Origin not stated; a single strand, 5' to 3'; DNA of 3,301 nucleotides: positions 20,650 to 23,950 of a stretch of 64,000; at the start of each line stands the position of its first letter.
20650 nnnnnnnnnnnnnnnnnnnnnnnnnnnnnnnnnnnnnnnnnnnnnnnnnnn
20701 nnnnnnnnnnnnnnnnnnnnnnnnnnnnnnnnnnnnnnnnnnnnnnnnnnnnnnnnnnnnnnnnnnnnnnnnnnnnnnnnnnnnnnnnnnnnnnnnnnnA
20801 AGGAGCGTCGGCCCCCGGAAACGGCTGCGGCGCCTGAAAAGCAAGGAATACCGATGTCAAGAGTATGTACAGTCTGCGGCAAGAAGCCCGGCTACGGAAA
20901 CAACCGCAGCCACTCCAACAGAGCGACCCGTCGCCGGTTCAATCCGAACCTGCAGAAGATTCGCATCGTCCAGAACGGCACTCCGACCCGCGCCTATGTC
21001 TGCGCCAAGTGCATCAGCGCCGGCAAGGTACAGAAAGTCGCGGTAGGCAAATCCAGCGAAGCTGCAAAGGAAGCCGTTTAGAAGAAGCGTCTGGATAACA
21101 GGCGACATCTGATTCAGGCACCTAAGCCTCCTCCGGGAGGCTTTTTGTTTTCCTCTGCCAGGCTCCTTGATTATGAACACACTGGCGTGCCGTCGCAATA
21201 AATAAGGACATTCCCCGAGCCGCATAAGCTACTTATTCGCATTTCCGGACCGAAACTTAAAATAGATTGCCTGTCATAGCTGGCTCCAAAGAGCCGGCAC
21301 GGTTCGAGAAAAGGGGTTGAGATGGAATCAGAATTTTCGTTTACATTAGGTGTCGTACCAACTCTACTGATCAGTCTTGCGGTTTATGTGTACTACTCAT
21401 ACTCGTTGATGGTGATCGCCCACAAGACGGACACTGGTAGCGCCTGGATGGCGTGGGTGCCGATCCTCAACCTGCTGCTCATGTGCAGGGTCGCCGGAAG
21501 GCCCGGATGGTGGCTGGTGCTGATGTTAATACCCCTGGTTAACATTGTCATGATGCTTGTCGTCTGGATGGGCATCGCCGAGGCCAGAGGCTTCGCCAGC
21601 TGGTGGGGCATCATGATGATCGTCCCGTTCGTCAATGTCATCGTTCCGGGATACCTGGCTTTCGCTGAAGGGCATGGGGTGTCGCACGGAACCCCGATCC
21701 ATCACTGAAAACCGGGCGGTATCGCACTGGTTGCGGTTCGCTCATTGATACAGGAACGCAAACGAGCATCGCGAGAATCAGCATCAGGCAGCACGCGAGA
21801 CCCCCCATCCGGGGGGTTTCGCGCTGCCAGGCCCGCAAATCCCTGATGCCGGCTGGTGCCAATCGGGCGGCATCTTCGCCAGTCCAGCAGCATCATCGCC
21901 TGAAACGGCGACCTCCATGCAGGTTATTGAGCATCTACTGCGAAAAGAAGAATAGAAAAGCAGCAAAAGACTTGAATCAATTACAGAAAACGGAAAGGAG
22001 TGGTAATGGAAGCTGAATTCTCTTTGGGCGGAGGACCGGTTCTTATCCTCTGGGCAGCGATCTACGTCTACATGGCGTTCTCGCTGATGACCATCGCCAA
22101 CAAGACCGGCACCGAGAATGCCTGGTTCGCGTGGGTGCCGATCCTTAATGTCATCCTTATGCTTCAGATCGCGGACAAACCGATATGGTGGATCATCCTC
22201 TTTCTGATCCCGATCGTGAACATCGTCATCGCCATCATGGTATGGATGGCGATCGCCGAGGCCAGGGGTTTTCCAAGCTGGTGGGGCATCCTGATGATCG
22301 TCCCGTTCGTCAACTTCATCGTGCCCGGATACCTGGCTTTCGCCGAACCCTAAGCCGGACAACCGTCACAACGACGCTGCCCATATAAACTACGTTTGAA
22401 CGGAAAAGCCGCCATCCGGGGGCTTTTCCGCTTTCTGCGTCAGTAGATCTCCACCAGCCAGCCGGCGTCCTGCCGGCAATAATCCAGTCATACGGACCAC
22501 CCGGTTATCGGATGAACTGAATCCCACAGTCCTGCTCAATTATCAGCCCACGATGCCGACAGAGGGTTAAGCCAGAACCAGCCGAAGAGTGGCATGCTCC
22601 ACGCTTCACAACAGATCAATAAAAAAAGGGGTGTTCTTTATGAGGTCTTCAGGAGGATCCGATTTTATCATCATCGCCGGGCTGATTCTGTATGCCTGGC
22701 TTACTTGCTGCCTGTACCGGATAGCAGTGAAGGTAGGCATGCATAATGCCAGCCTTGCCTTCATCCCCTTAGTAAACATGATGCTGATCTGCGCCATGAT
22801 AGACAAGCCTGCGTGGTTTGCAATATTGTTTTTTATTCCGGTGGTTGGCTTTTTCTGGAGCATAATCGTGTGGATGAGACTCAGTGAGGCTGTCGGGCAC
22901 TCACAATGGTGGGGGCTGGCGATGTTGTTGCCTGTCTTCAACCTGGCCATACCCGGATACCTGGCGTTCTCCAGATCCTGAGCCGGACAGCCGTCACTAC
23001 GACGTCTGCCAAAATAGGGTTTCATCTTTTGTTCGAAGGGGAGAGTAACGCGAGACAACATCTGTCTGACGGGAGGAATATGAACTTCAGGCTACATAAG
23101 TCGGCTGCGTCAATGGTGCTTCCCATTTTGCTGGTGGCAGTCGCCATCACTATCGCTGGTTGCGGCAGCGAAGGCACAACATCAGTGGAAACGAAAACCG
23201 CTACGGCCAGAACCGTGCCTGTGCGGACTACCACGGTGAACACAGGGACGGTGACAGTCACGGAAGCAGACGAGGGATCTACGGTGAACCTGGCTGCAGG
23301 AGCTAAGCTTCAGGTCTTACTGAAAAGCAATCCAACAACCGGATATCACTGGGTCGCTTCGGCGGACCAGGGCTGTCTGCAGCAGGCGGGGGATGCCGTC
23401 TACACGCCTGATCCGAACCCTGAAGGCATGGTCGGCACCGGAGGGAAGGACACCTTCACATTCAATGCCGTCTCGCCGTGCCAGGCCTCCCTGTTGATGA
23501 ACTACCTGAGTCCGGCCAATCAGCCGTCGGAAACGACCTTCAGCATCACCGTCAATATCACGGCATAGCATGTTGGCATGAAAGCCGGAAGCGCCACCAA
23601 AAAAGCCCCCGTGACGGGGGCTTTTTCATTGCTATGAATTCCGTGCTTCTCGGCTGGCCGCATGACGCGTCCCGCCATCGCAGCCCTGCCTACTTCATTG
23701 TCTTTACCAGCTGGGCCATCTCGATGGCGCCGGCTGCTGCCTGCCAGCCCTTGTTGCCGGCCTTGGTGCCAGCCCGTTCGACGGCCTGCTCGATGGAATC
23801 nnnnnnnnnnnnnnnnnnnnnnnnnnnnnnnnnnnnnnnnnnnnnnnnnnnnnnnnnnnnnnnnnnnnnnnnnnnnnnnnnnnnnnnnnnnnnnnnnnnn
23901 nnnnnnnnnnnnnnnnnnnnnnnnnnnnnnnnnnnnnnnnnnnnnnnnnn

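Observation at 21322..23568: Tandem triplication of a small 3-TM membrane protein followed by a chagasin-family protease-inhibitor lipoprotein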

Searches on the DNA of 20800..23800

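Call 19: search_rna_families(source=window, start=20800, end=23800, threshold=evalue, max_evalue=1)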
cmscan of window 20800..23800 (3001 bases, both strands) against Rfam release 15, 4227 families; matches with E-value up to 1: 4.
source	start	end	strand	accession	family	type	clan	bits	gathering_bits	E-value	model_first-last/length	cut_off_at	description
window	23596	23654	-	RF01859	Phe_leader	Cis-reg; leader;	-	26.8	55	0.14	1-125/125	no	Phenylalanine leader peptide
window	23572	23630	+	RF01859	Phe_leader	Cis-reg; leader;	-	23.2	55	0.86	1-125/125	no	Phenylalanine leader peptide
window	23325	23424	-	RF02353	BjrC68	Gene; sRNA;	-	17.6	39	0.3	1-82/82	no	Bradyrhizobiaceae sRNA BjrC68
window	22245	22429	+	RF02602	BASRCI414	Gene; sRNA;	-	17.2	270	0.39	1-229/229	no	Brucella sRNA CI414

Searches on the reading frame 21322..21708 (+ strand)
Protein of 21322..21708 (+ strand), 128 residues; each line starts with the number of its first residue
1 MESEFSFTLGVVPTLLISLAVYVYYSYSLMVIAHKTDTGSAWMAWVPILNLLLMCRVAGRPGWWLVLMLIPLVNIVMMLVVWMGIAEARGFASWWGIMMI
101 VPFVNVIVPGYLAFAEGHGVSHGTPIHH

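Call 5: search_protein_families(library=pfam, proteins=[window:21322-21708:+], max_evalue=1)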
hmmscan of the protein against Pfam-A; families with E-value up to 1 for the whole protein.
window:21322-21708:+ (128 aa): 1 family
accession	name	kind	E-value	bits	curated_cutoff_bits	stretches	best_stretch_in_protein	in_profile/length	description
PF18936.5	DUF5684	-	2.6e-13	50.8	27.4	1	42-88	1-47/81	Family of unknown function (DUF5684)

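Call 6: search_protein_families(library=ncbifam, proteins=[window:21322-21708:+], max_evalue=1)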
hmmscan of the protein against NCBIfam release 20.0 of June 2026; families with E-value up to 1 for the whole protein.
window:21322-21708:+ (128 aa): 0 families

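Call 52: search_protein_families(library=padloc, proteins=[window:21322-21708:+], max_evalue=1)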
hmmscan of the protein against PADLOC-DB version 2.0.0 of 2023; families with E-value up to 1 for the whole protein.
window:21322-21708:+ (128 aa): 0 families

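Call 53: search_protein_families(library=phrogs, proteins=[window:21322-21708:+], max_evalue=1)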
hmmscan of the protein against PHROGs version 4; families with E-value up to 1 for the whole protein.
window:21322-21708:+ (128 aa): 0 families
